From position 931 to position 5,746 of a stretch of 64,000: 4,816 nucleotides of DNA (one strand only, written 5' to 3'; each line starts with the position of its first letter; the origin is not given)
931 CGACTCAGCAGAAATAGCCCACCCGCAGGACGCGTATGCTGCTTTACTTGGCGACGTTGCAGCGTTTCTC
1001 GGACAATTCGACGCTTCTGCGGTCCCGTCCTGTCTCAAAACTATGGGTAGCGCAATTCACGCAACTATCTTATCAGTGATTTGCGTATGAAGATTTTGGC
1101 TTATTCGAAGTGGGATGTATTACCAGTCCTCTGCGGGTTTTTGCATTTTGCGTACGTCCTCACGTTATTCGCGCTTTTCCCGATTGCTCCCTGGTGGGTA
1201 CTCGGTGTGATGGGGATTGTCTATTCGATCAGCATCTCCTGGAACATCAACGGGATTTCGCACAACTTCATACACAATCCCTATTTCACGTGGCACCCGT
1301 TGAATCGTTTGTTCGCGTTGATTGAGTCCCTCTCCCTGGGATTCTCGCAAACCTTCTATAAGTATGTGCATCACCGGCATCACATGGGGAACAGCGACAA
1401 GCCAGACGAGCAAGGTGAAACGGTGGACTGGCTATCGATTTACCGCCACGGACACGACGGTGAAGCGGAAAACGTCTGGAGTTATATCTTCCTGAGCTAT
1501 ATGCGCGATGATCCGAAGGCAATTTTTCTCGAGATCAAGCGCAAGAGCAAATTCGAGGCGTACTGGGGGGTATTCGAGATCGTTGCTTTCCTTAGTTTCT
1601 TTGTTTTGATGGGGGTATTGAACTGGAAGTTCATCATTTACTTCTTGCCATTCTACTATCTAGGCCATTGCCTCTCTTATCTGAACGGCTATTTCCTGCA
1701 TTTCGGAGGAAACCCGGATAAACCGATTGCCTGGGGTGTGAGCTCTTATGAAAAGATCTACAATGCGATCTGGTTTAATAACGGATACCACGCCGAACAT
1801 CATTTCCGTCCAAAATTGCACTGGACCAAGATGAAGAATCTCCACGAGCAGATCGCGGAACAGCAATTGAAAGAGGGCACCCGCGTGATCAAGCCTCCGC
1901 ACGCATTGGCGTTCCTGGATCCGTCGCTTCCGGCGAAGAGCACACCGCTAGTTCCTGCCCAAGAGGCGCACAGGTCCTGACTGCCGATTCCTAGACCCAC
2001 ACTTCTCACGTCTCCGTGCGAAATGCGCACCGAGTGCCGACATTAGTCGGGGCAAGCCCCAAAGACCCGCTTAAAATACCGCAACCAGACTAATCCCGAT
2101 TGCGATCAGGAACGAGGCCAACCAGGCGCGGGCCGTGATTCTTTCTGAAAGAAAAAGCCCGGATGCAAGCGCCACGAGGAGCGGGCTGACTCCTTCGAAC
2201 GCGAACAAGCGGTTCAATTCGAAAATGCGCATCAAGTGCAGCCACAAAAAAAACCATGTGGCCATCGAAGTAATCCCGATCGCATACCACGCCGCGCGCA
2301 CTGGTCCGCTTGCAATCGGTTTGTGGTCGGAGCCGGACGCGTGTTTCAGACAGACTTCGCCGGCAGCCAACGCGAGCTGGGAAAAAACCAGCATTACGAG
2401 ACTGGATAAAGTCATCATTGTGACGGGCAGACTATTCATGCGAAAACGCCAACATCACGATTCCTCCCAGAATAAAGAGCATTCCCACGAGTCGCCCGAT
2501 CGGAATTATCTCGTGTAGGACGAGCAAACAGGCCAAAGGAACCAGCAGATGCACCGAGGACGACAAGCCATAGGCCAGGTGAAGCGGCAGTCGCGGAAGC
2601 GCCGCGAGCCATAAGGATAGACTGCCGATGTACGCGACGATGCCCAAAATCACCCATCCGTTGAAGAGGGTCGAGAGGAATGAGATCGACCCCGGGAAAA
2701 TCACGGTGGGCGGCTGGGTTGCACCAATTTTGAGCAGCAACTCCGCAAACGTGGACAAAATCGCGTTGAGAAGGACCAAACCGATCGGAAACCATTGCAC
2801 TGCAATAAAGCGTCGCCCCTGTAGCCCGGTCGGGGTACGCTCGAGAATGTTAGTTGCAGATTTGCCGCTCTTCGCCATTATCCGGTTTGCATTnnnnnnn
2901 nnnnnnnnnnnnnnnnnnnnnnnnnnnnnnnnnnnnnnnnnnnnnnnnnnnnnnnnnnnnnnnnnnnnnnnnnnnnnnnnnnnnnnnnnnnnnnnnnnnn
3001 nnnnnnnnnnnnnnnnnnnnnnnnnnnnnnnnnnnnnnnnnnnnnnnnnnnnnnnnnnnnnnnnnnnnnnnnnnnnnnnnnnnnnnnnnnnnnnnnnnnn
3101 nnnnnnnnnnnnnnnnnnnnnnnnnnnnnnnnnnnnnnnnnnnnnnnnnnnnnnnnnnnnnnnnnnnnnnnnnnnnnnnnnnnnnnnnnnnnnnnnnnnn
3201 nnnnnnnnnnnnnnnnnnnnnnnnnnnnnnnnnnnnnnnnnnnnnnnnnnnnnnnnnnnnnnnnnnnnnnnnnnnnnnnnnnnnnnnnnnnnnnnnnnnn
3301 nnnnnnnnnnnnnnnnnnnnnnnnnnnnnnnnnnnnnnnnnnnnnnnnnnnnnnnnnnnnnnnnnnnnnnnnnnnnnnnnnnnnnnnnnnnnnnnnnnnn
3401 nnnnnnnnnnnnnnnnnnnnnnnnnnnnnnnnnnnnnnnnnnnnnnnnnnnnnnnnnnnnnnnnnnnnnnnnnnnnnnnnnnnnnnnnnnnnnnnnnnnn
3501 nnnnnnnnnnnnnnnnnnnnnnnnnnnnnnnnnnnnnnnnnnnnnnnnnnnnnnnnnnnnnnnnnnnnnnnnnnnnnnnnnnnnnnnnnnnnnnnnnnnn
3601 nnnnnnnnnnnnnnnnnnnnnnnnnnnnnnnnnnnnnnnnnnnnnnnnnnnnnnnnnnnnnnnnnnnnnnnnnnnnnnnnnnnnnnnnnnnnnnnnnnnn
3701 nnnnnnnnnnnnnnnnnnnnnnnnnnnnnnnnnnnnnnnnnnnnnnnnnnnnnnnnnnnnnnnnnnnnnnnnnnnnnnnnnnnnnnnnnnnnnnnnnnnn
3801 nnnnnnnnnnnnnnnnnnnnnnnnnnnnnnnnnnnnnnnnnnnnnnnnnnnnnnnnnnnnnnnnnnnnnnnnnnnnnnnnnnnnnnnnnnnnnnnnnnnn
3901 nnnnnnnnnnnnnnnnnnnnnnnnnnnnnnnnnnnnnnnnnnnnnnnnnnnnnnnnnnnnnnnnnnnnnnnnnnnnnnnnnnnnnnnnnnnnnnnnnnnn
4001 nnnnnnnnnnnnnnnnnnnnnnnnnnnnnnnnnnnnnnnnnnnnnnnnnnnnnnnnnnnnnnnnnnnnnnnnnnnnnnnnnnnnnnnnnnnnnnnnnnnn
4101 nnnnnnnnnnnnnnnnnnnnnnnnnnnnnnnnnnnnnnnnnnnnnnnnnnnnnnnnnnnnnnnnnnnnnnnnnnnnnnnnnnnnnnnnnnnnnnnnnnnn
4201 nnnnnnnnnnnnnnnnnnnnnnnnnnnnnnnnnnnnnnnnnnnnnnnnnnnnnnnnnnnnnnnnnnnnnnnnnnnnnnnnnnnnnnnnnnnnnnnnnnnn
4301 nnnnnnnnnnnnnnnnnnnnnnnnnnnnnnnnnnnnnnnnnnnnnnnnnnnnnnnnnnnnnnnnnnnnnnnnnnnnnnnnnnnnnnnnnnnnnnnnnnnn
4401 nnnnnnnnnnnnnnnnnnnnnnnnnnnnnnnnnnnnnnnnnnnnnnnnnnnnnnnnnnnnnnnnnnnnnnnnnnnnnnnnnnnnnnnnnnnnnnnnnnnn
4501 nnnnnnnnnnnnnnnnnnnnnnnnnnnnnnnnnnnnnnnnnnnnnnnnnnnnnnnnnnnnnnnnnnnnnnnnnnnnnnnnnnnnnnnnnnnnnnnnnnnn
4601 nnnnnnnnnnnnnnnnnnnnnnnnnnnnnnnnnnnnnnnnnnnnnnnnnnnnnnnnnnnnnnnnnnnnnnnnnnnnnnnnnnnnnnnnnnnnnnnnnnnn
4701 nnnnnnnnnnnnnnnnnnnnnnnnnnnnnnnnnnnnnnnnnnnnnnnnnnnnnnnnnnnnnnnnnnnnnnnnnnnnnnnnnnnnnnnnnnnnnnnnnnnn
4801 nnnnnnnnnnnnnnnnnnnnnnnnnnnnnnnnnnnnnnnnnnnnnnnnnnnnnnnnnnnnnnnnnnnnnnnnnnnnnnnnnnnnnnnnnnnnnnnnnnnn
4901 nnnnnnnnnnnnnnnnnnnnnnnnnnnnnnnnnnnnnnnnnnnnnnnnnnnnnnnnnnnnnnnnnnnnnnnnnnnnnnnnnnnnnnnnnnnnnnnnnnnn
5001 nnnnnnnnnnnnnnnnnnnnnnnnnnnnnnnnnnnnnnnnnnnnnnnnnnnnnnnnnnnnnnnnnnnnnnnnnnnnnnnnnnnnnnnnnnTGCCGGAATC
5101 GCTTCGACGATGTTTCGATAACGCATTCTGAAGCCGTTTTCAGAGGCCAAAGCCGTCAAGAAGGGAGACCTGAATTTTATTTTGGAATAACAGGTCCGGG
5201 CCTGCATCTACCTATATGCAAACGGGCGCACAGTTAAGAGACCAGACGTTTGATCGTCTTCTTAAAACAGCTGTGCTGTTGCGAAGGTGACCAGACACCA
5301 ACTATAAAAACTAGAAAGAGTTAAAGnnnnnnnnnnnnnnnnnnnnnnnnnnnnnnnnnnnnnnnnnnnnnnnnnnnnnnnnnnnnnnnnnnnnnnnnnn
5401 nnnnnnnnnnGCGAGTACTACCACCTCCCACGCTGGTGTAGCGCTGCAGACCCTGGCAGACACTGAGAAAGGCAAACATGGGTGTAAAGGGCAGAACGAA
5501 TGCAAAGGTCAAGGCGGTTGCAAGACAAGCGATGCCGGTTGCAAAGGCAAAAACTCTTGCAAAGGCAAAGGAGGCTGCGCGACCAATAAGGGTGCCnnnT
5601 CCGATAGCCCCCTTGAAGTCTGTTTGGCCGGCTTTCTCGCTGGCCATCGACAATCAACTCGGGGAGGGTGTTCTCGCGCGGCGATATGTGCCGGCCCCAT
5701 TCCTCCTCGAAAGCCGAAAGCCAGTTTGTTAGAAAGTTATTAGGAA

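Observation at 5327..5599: Precursor core is a near-regular array of six CK(G/T) units behind an AxA signal cleavage site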

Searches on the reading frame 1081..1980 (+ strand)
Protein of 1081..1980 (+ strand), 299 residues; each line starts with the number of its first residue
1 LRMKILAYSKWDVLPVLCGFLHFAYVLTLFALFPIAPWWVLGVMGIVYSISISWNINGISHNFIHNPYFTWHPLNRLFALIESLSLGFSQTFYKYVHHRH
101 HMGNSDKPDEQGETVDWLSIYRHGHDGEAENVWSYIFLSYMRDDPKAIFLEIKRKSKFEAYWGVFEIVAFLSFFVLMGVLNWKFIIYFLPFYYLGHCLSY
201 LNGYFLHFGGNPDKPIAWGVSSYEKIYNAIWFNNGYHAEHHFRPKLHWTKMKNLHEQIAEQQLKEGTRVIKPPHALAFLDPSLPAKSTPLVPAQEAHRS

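Call 3: search_protein_families(library=pfam, proteins=[window:1081-1980:+], max_evalue=0.01)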
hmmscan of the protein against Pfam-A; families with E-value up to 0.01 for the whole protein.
window:1081-1980:+ (299 aa): 1 family
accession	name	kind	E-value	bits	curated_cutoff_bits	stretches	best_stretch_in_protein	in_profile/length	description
PF00487.30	FA_desaturase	-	2.7e-26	93.3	29.7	1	37-268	1-248/253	Fatty acid desaturase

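Call 4: search_protein_families(library=ncbifam, proteins=[window:1081-1980:+], max_evalue=0.01)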
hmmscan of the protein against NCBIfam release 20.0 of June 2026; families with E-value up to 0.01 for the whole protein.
window:1081-1980:+ (299 aa): 0 families

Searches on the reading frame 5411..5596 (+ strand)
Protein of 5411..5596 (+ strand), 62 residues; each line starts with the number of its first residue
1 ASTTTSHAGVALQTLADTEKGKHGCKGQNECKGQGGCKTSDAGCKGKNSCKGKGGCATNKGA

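Call 21: search_protein_representatives(protein=window:5411-5596:+)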
Query: 62 residues. Proteins with E-value up to 0.001 (for the whole library): 1141; up to 1e-10: 310; up to 1e-30: 1. The best 150 are listed.
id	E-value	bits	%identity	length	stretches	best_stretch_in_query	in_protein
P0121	2.0e-37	141.6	78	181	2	4-60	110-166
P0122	7.9e-30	117.7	80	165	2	11-59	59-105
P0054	8.8e-27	108.1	76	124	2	1-59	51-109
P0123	9.8e-25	101.7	68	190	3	22-58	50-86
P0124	3.0e-24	100.1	69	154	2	8-58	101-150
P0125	5.9e-24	99.2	83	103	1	1-59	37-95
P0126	7.0e-24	99.0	60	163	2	14-59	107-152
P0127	8.6e-24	98.7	76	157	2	15-59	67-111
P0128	1.0e-23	98.5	69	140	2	20-58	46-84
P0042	1.8e-22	94.5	82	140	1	1-61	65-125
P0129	4.0e-22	93.4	78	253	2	16-60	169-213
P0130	6.0e-22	92.9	71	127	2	15-58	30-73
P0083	1.4e-21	91.8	79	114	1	3-59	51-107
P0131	6.9e-21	89.5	80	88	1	1-60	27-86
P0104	8.6e-21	89.3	76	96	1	2-59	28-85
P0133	2.5e-20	87.8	63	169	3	20-57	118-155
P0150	2.8e-17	78.2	62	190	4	24-58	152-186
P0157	1.2e-16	76.2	62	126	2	12-60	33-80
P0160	1.8e-16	75.6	59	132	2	9-59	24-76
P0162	2.4e-16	75.3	64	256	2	19-56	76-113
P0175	2.8e-15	71.9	68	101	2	21-58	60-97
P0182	6.4e-15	70.8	60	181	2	6-57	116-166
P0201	5.5e-14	67.8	58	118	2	4-58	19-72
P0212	2.0e-13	66.1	65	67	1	6-59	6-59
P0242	7.0e-13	64.4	60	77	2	21-57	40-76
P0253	1.1e-12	63.8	56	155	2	6-57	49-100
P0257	1.3e-12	63.6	59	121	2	21-58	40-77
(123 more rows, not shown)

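Call 27: search_protein_families(library=pfam, proteins=[P0121, P0162, P0150], max_evalue=10)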
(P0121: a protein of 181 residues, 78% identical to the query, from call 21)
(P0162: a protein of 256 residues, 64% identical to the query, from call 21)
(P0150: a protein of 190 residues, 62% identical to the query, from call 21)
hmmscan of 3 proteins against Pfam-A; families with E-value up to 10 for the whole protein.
P0121 (181 aa): 1 family
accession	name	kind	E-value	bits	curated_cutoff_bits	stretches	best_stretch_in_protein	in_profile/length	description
PF24646.2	DUF7640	-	0.012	16.3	28.1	2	26-97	25-89/121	Domain of unknown function (DUF7640)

P0162 (256 aa): 5 families
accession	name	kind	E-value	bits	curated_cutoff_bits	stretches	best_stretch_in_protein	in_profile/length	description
PF24646.2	DUF7640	-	6.4e-07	30.1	28.1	2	77-112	53-89/121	Domain of unknown function (DUF7640)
PF03713.19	DUF305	-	0.00014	22.4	27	1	32-82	71-121/151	Domain of unknown function (DUF305)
PF13801.11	Metal_resist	-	0.012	16.2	29.2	1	15-78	9-65/125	Heavy-metal resistance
PF19650.4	DUF6153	-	1.5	10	27.7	1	67-106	25-68/116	Family of unknown function (DUF6153)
PF25052.1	AtDEF-like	-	8.8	7.1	25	1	178-211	17-52/79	Defensin-like family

P0150 (190 aa): 1 family
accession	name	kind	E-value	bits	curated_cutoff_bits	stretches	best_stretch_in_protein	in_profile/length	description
PF24646.2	DUF7640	-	9.5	7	28.1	0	63-118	34-89/121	Domain of unknown function (DUF7640)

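Call 61: predict_structure(alignment_id=A2)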
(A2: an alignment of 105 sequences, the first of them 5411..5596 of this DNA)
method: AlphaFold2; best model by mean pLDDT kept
length: 62 residues; sequences in the alignment: 105
mean_pLDDT: 55.7   pTM: 0.25
mean pLDDT of the five models: 55.7, 54.5, 51.5, 49.6, 45.9
residues with pLDDT >= 90: 0; 70-90: 0; 50-70: 48; < 50: 14
segments of 3 or more residues with pLDDT < 50: 1-8, 59-62
pLDDT, mean of each block of 10 residues (from residue 1): 47 52 61 59 62 56 46
secondary structure, 60 per line:
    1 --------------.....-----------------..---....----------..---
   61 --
elements in order: H15-19 H42-45

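Call 68: list_cluster_members(proteins=[P0257, P0160, P0201, P0157, P0182, P0162, P0128, P0175, P0212, P0253])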
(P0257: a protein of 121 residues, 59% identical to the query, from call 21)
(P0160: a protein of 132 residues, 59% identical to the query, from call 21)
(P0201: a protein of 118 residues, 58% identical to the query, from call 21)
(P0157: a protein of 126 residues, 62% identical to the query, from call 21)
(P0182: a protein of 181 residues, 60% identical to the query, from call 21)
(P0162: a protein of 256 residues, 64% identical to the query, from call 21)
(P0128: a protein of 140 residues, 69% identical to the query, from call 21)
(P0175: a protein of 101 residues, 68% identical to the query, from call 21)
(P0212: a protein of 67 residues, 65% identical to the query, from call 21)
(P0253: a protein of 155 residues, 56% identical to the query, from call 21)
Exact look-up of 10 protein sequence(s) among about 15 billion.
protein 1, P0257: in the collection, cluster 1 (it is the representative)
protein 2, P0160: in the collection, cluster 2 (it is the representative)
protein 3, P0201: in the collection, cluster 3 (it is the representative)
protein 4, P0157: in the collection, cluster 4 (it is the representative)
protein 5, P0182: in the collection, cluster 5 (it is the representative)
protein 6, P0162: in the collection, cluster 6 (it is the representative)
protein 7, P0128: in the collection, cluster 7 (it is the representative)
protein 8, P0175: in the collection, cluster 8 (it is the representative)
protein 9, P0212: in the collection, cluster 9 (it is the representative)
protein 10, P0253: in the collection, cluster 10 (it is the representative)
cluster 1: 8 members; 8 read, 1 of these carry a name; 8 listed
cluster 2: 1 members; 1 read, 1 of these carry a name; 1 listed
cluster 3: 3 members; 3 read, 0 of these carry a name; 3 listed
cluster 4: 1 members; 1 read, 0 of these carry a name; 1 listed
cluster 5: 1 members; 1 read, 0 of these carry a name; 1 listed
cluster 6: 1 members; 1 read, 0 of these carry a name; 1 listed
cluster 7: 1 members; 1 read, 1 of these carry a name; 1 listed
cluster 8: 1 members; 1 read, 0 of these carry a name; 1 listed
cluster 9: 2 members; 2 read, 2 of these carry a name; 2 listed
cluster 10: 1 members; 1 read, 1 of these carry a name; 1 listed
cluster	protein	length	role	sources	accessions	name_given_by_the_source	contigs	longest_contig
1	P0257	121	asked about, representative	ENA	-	-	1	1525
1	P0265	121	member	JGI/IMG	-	hypothetical protein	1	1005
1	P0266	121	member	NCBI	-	-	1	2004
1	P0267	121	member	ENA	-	-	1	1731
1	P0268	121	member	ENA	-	-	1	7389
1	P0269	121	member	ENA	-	-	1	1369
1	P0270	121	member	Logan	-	-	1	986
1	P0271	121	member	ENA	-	-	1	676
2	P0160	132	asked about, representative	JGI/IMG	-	hypothetical protein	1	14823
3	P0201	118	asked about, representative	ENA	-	-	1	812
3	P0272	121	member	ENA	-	-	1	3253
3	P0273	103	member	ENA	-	-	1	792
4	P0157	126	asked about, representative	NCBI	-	-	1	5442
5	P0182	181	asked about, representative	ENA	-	-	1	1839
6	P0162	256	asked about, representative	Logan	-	-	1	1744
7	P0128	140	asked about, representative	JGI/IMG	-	hypothetical protein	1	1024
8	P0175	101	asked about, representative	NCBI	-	-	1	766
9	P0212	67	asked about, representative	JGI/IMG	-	hypothetical protein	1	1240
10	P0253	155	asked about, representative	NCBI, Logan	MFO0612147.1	MAG: hypothetical protein U0414_06155 [Polyangiaceae bacterium]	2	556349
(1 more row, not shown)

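Call 69: search_protein_families(library=ncbifam, proteins=[P0257, P0160, P0201, P0157, P0182, P0128, P0175, P0242, P0253, P0133], max_evalue=0.01)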
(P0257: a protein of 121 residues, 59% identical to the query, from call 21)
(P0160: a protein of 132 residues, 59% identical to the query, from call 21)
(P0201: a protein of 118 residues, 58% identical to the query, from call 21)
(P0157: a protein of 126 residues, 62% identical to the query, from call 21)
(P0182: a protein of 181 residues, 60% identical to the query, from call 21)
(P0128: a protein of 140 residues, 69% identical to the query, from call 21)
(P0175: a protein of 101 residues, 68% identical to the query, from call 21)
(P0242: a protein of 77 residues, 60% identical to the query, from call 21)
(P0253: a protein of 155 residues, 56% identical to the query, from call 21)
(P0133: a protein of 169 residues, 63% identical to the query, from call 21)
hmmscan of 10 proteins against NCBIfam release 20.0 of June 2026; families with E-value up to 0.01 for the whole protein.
P0257 (121 aa): 1 family
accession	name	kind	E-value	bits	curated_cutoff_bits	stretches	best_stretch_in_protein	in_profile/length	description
NF050166.1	Cu_RiPP_BufA2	equivalog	1e-12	48.1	60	2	38-75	27-64/79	BufA2 family periplasmic bufferin-type metallophore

P0160 (132 aa): 1 family
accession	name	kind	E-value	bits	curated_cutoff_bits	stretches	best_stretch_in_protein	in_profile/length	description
NF050166.1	Cu_RiPP_BufA2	equivalog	3.3e-11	43.2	60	3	8-78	2-69/79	BufA2 family periplasmic bufferin-type metallophore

P0201 (118 aa): 1 family
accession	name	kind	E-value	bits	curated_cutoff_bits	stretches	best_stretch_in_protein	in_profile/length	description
NF050166.1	Cu_RiPP_BufA2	equivalog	1.1e-14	54.3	60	1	11-68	5-62/79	BufA2 family periplasmic bufferin-type metallophore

P0157 (126 aa): 1 family
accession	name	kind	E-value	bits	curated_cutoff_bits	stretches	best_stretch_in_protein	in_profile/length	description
NF050166.1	Cu_RiPP_BufA2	equivalog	1.4e-16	60.5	60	3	23-74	12-62/79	BufA2 family periplasmic bufferin-type metallophore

P0182 (181 aa): 1 family
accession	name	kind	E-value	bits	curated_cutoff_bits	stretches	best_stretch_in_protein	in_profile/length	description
NF050166.1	Cu_RiPP_BufA2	equivalog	1.4e-20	73.2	60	2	106-170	5-69/79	BufA2 family periplasmic bufferin-type metallophore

P0128 (140 aa): 1 family
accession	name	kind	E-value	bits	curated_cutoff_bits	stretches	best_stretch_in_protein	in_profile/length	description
NF050166.1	Cu_RiPP_BufA2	equivalog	1.6e-20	73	60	2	33-80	20-62/79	BufA2 family periplasmic bufferin-type metallophore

P0175 (101 aa): 1 family
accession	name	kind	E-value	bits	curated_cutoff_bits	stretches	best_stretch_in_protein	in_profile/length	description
NF050166.1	Cu_RiPP_BufA2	equivalog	5.4e-13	49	60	2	9-74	5-62/79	BufA2 family periplasmic bufferin-type metallophore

P0242 (77 aa): 1 family
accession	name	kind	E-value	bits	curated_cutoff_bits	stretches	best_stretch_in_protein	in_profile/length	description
NF050166.1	Cu_RiPP_BufA2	equivalog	1.6e-18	66.7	60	2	3-54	15-62/79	BufA2 family periplasmic bufferin-type metallophore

P0253 (155 aa): 1 family
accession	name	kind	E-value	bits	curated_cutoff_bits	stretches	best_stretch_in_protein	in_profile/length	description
NF050166.1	Cu_RiPP_BufA2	equivalog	7.2e-15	55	60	2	49-98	14-63/79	BufA2 family periplasmic bufferin-type metallophore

P0133 (169 aa): 1 family
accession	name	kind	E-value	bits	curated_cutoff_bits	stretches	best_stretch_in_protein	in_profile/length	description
NF050166.1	Cu_RiPP_BufA2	equivalog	5.9e-11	42.4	60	4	78-116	28-66/79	BufA2 family periplasmic bufferin-type metallophore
